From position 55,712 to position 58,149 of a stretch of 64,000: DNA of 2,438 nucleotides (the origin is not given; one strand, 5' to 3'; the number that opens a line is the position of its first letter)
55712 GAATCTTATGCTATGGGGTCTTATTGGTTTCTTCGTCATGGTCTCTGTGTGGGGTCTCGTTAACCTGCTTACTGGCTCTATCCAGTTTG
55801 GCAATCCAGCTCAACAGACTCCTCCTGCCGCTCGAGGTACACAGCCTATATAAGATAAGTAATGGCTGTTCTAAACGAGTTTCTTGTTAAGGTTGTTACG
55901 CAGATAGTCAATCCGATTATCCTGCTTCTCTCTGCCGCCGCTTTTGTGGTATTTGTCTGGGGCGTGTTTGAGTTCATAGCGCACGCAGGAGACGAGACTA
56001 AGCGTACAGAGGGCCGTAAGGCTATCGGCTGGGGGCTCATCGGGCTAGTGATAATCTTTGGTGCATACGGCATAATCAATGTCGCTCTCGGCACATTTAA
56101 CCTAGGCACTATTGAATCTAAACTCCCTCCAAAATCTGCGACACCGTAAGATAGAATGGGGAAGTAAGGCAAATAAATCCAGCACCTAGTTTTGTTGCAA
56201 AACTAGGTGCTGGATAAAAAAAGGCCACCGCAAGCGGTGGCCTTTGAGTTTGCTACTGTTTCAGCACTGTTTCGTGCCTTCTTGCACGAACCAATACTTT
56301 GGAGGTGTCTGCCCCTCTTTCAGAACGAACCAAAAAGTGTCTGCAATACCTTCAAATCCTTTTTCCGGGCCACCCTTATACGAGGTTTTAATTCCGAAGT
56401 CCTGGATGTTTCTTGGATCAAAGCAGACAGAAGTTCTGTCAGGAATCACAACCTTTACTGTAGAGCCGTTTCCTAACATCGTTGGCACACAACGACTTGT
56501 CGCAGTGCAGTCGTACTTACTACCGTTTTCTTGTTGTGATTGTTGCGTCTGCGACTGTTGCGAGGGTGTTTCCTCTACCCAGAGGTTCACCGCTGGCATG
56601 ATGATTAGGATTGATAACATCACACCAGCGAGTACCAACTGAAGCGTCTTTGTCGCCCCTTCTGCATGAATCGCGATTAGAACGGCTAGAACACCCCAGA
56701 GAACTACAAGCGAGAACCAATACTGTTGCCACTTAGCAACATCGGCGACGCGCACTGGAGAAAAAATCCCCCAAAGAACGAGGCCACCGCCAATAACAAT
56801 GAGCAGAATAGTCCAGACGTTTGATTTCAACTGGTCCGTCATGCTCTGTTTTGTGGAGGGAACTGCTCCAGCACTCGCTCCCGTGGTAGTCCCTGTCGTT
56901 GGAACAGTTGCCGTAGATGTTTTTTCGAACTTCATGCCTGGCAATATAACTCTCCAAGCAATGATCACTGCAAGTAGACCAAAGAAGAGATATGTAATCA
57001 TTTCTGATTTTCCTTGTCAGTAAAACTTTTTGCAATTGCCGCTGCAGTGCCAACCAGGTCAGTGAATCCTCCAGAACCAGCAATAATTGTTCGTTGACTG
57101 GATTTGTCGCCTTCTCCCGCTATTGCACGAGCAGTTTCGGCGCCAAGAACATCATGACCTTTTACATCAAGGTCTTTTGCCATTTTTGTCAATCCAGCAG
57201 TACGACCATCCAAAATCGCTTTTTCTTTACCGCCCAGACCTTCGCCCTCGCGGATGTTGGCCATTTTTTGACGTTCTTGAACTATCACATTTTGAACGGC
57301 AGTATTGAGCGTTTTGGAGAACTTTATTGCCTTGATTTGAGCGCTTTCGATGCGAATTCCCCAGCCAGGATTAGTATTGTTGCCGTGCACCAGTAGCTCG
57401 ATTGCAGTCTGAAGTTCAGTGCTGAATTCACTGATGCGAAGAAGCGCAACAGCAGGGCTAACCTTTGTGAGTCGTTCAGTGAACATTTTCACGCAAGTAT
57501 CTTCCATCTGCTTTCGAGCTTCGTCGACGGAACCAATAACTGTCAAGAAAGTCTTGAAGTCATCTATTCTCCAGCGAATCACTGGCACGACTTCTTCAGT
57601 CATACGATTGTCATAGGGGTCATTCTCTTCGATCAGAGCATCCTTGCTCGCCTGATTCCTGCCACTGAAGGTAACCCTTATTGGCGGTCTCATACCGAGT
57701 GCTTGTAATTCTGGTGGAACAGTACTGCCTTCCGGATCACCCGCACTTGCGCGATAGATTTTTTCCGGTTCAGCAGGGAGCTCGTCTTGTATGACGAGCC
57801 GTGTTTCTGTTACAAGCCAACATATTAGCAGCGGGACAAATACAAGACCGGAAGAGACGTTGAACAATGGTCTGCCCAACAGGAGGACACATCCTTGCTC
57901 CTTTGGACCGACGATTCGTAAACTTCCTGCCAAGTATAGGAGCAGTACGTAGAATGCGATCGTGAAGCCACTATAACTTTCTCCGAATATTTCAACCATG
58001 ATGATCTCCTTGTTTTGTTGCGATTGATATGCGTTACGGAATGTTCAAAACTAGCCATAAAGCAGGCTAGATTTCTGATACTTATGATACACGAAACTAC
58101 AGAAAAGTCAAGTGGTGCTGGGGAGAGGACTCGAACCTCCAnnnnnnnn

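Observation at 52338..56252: Operon of a solute-binding-like protein followed by six diversified pilin-like 2-TM paralogs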

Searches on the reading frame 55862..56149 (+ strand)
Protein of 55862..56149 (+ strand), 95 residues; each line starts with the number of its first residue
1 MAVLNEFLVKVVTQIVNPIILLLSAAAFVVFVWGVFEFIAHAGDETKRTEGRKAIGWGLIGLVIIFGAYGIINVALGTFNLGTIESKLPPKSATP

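Call 3: search_protein_families(library=pfam, proteins=[window:55862-56149:+], max_evalue=1)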
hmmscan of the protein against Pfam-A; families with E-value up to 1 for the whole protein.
window:55862-56149:+ (95 aa): 7 families
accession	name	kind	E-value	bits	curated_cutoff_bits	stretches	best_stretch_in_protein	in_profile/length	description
PF18895.5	T4SS_pilin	-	1.7e-10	41.2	26.6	1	9-74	6-70/71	Type IV secretion system pilin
PF09933.14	DUF2165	-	0.016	15.7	24.9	1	12-76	59-121/157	Predicted small integral membrane protein (DUF2165)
PF20556.3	DUF6768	-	0.03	14.5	27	1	14-67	41-87/123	Family of unknown function (DUF6768)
PF00335.26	Tetraspanin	-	0.11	12.6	32.1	1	9-71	1-62/225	Tetraspanin family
PF02656.20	DUF202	-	0.27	12.1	23.4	1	21-73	18-61/68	Domain of unknown function (DUF202)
PF08285.16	DPM3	-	0.27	11.9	25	0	24-86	9-68/90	Dolichol-phosphate mannosyltransferase subunit 3 (DPM3)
PF04956.18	TrbC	-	0.57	10.9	27.9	0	5-73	38-96/98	TrbC/VIRB2 pilin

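Call 4: search_protein_families(library=ncbifam, proteins=[window:55862-56149:+], max_evalue=1)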
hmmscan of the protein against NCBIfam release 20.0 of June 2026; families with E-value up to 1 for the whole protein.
window:55862-56149:+ (95 aa): 7 families
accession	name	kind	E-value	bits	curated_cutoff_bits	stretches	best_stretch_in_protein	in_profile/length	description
NF045849.1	ICE_MMCAP2_0565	equivalog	1.3e-09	37.6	40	1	8-78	9-79/80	Mbov_0395 family pilin-like conjugal transfer protein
NF038300.1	EPS_HpsL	equivalog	0.0077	14.8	640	1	11-74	140-204/534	hormogonium polysaccharide biosynthesis protein HpsL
TIGR00906.1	2A0303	subfamily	0.016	13.6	681.7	1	23-77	252-305/602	cationic amino acid transport permease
NF045846.1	MSC0882_dom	subfamily_domain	0.021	14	60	1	6-85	6-76/244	MSC_0882 family membrane protein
TIGR03622.1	urea_t_UrtB_arc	equivalog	0.028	13.7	374.25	1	59-81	18-40/284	urea ABC transporter, permease protein UrtB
NF008179.0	PRK10927.1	equivalog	0.22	11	525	1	15-59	31-75/319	cell division protein FtsN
TIGR03943.1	TIGR03943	equivalog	0.27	10.6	88.8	1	19-68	13-70/221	TIGR03943 family putative permease subunit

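Call 72: search_protein_families(library=phrogs, proteins=[window:55862-56149:+], max_evalue=0.01)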
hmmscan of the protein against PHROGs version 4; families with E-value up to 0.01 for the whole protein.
window:55862-56149:+ (95 aa): 0 families

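Call 73: search_protein_families(library=padloc, proteins=[window:55862-56149:+], max_evalue=0.01)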
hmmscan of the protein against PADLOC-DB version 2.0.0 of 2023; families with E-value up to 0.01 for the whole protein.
window:55862-56149:+ (95 aa): 0 families

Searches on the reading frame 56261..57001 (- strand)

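Call 3: search_protein_families(library=pfam, proteins=[window:56261-57001:-], max_evalue=1)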
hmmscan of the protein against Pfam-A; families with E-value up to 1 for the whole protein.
window:56261-57001:- (246 aa): 2 families
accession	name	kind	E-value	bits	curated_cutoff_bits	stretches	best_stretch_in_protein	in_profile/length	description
PF09586.16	YfhO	-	0.0034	16.2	28.5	1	56-163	361-465/835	Bacterial membrane protein YfhO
PF03419.18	Peptidase_U4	-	0.22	11.2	28.4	1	38-149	35-141/284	Sporulation factor SpoIIGA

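Call 4: search_protein_families(library=ncbifam, proteins=[window:56261-57001:-], max_evalue=1)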
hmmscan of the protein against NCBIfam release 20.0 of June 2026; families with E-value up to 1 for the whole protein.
window:56261-57001:- (246 aa): 2 families
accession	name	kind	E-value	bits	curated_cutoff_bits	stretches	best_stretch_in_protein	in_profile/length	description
NF052431.1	MusI_fam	subfamily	0.019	14.8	160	1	92-156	72-137/194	MusI family membrane protein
TIGR02868.1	CydC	equivalog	0.046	12.3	329.05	1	85-175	117-206/530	thiol reductant ABC exporter subunit CydC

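Call 73: search_protein_families(library=padloc, proteins=[window:56261-57001:-], max_evalue=0.01)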
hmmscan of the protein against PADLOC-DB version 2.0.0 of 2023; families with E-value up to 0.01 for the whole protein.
window:56261-57001:- (246 aa): 0 families

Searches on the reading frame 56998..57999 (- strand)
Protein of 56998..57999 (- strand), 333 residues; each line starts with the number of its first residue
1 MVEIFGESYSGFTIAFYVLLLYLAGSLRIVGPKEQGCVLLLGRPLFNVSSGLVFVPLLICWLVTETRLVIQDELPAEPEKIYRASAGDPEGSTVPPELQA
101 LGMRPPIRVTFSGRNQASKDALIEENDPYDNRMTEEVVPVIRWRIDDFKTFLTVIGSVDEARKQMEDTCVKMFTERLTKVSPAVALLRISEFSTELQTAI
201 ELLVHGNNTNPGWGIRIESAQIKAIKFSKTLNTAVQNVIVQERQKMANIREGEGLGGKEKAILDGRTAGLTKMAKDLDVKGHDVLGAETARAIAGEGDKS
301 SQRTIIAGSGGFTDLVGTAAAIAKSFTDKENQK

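Call 3: search_protein_families(library=pfam, proteins=[window:56998-57999:-], max_evalue=1)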
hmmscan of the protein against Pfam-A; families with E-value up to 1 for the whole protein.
window:56998-57999:- (333 aa): 2 families
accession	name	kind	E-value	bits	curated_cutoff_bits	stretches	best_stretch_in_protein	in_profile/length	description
PF01145.31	Band_7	-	8.7e-06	26.3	23.6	1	140-253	65-173/176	SPFH domain / Band 7 family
PF07043.18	DUF1328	-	0.12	13.1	27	1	305-324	8-27/39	Protein of unknown function (DUF1328)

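Call 4: search_protein_families(library=ncbifam, proteins=[window:56998-57999:-], max_evalue=1)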
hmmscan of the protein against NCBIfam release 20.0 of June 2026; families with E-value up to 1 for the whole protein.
window:56998-57999:- (333 aa): 3 families
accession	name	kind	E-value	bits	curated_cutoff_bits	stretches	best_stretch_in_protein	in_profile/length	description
TIGR01932.1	hflC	equivalog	1.9e-05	23.7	134.4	2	165-260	148-239/318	protease modulator HflC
TIGR01933.1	hflK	equivalog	0.1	12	159.4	1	28-274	2-194/261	FtsH protease activity modulator HflK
NF003925.0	PRK05443.3-3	equivalog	0.14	10.2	707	1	147-240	353-448/688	RNA degradosome polyphosphate kinase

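Call 73: search_protein_families(library=padloc, proteins=[window:56998-57999:-], max_evalue=0.01)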
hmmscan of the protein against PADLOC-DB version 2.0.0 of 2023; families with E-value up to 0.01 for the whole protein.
window:56998-57999:- (333 aa): 0 families
